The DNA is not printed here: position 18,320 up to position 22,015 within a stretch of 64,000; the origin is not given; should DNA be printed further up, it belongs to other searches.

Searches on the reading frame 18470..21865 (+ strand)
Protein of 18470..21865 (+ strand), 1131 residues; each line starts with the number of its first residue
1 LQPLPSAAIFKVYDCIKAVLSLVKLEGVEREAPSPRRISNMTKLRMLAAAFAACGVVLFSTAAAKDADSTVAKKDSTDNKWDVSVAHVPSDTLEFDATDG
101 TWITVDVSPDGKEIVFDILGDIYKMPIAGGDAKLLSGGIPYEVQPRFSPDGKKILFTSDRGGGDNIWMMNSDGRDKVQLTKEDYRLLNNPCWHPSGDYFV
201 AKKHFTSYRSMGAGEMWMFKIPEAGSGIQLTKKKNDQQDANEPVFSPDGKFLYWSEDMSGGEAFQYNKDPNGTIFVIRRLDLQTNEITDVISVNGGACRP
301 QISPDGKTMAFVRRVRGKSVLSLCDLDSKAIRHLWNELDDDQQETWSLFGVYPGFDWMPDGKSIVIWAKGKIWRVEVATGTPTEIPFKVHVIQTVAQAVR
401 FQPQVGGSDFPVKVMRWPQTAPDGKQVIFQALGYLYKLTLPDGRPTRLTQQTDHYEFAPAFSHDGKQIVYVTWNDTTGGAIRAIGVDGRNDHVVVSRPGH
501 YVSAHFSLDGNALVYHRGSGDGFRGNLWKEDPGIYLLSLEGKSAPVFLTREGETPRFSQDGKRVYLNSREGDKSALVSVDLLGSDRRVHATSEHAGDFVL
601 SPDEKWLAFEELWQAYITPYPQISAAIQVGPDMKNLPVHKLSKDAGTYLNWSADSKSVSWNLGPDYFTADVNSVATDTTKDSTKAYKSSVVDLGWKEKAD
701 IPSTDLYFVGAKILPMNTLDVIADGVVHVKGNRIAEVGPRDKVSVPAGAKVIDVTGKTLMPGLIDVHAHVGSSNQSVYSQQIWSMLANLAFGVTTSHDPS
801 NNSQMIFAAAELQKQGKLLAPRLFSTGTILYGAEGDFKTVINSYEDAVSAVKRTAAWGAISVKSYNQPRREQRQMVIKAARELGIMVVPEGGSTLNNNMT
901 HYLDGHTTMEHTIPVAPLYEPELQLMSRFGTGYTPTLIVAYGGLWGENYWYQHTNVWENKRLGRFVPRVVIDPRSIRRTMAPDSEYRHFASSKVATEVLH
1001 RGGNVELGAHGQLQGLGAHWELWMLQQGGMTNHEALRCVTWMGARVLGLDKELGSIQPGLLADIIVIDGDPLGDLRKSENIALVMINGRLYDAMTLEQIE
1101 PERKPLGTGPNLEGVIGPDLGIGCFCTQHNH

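Call 13: search_protein_families(library=pfam, proteins=[window:18470-21865:+])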
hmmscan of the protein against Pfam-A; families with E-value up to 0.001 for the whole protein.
window:18470-21865:+ (1131 aa): 6 families
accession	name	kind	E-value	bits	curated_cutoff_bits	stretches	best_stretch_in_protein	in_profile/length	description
PF07676.18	PD40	-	2.2e-32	110.7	20.9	1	141-168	10-38/38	WD40-like Beta Propeller Repeat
PF01979.26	Amidohydro_1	-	1e-16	61.6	25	1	1026-1090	277-344/345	Amidohydrolase family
PF07969.17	Amidohydro_3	-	1.7e-12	48.1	29.7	2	1029-1088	406-468/472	Amidohydrolase family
PF25174.1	Beta-prop_THOC3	-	5.3e-07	29.3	305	0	277-367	71-147/272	THOC3 beta-propeller domain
PF00930.27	DPPIV_N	-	5e-06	25.9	22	0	145-184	240-280/354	Dipeptidyl peptidase IV (DPP IV) N-terminal region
PF14583.12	Pectate_lyase22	-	0.00051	19.3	30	0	183-270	186-271/386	Oligogalacturonate lyase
